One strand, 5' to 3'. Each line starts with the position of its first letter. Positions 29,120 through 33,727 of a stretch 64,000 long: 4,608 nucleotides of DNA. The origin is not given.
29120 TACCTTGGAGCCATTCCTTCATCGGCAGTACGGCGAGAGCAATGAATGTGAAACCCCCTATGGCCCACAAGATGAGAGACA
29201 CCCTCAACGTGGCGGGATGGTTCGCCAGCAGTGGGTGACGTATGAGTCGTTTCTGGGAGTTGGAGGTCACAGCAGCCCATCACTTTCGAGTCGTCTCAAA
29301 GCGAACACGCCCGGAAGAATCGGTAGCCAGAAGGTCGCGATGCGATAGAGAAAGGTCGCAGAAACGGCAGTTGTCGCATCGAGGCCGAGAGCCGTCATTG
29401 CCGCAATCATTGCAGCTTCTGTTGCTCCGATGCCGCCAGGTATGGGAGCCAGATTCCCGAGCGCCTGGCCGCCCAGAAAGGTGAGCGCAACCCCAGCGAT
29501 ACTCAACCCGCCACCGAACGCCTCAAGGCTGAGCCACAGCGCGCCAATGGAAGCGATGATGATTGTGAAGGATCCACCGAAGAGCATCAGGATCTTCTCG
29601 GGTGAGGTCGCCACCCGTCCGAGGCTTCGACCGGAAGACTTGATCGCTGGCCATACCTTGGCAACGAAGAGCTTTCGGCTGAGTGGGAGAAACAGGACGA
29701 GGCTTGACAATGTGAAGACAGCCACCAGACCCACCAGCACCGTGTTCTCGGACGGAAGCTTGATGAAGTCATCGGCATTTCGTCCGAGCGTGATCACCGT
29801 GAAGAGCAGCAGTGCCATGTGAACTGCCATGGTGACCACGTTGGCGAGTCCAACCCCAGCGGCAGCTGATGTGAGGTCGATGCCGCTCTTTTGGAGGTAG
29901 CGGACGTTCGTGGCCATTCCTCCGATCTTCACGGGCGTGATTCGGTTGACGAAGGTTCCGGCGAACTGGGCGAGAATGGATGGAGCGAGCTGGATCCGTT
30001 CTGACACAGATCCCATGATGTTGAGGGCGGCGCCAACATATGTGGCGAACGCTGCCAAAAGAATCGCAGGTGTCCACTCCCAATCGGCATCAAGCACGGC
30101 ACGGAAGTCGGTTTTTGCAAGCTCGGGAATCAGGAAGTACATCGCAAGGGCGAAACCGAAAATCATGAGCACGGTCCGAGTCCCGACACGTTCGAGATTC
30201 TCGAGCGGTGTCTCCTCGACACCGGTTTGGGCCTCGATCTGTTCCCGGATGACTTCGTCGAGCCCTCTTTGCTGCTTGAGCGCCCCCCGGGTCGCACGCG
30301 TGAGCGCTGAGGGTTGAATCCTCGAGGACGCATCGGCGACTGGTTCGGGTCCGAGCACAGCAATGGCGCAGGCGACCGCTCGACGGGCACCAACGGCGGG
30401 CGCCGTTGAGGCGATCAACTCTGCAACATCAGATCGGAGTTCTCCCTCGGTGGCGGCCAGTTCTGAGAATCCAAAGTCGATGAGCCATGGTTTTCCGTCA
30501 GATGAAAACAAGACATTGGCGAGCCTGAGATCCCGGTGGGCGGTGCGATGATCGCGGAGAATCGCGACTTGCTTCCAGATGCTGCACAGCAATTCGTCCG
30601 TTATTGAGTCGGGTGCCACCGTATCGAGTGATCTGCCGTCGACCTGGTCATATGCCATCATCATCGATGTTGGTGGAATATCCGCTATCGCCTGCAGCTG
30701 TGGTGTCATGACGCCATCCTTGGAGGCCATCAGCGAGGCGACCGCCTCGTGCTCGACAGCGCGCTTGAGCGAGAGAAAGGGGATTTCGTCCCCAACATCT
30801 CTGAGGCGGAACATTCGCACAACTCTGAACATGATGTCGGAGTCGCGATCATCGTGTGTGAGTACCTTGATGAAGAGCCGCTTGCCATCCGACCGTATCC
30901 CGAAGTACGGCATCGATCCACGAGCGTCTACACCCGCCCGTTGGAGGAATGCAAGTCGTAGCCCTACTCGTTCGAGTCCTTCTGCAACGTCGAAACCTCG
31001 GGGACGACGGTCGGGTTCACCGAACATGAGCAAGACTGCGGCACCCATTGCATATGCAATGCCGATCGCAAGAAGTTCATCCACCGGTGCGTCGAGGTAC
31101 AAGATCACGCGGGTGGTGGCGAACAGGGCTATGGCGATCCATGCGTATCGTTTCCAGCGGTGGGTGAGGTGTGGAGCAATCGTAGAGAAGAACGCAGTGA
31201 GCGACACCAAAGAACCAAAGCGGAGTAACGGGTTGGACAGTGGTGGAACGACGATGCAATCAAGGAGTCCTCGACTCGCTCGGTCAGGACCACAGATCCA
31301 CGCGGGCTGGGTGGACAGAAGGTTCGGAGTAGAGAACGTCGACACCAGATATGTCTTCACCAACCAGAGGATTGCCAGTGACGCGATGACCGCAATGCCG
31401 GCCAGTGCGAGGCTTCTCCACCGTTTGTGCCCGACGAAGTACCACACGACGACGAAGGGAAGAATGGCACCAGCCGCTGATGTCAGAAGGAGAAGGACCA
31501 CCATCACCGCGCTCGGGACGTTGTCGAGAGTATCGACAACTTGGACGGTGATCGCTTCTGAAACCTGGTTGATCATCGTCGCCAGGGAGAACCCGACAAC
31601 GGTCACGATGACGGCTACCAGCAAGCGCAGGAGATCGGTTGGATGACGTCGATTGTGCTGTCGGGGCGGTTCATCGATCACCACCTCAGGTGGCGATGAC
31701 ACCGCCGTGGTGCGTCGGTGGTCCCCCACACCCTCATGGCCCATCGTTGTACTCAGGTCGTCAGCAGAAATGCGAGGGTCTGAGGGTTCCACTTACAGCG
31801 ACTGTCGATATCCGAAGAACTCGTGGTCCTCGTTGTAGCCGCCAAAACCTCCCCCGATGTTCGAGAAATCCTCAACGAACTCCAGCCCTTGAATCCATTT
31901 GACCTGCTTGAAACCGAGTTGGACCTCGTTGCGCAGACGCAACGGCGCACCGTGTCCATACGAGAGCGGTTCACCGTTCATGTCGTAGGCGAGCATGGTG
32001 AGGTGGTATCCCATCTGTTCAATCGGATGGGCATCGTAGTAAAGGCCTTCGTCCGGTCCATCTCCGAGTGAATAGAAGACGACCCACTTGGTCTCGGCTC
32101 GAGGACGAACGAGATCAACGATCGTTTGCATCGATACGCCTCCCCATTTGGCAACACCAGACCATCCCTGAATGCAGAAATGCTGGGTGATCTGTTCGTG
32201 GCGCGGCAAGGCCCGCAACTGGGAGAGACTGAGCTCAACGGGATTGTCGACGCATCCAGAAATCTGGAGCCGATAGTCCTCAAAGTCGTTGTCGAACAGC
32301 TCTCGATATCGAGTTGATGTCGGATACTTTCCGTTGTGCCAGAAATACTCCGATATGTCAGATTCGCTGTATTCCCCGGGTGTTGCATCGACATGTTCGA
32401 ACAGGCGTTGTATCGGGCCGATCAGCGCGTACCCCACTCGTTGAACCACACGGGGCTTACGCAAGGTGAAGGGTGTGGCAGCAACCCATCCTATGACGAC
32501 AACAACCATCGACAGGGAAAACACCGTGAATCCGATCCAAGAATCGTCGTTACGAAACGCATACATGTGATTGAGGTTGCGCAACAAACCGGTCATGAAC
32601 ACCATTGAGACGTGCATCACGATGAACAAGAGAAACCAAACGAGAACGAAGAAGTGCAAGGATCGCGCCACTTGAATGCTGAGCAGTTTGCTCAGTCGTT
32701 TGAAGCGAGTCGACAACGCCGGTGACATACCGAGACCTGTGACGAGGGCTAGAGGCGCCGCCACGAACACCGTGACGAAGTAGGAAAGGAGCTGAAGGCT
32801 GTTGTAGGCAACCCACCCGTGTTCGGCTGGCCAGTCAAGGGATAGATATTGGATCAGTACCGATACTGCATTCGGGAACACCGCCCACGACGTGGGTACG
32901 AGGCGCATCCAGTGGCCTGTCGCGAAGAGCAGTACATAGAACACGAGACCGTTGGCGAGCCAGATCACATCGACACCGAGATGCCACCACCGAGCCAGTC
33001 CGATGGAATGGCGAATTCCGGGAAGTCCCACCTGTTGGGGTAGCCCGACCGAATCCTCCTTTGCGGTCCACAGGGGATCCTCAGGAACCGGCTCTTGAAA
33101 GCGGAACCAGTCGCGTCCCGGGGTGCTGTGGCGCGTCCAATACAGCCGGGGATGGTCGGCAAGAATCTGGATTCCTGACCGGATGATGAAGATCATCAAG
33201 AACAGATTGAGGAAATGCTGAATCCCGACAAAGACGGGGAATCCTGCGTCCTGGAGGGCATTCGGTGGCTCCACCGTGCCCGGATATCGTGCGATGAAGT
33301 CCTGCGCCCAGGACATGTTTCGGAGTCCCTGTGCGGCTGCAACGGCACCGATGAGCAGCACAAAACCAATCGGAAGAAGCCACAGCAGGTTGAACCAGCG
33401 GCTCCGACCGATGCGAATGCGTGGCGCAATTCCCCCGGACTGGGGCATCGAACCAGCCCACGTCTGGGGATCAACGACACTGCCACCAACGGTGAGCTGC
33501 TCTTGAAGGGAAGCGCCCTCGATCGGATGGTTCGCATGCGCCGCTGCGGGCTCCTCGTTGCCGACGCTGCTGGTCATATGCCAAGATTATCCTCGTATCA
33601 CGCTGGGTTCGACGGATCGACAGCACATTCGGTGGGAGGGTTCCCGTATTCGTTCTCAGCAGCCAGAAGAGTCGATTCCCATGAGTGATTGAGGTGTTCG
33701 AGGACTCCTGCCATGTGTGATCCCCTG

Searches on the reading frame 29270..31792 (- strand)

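Call 7: search_protein_families(library=pfam, proteins=[window:29270-31792:-])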
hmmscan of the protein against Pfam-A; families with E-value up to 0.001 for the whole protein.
window:29270-31792:- (841 aa): 2 families
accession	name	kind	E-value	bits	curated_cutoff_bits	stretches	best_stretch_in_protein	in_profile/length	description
PF03706.18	LPG_synthase_TM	-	1.8e-34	120.1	33.4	1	546-828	4-302/302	Lysylphosphatidylglycerol synthase TM region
PF00069.31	Pkinase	-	2.9e-06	27.3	31.7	1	375-454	71-156/263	Protein kinase domain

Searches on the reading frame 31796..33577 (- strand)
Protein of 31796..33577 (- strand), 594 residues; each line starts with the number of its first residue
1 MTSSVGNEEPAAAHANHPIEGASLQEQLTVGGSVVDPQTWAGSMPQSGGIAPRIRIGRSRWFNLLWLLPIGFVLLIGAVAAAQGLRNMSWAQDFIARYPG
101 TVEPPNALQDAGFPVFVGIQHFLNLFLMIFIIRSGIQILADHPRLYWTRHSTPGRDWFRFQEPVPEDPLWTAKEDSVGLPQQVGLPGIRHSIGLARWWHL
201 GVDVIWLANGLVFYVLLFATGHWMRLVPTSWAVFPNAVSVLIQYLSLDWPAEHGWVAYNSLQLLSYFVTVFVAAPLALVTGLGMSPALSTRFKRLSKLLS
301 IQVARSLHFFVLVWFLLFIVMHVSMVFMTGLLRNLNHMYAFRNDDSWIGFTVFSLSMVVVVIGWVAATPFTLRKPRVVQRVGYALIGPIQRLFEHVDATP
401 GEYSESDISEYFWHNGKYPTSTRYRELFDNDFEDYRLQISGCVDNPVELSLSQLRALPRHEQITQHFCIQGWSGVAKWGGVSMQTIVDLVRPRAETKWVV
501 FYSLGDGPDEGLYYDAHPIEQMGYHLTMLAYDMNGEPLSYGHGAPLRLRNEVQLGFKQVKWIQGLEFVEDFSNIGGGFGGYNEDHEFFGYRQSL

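Call 17: search_protein_families(library=pfam, max_evalue=0.00001, proteins=[window:31796-33577:-])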
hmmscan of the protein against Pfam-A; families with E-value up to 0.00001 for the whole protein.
window:31796-33577:- (594 aa): 2 families
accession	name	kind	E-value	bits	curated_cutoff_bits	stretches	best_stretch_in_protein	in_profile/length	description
PF00174.25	Oxidored_molyb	-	5.6e-31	107.8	24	1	431-570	8-163/169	Oxidoreductase molybdopterin binding domain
PF01292.26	Ni_hydr_CYTB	-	8.9e-07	29.3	30.1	1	113-338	2-176/179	Prokaryotic cytochrome b561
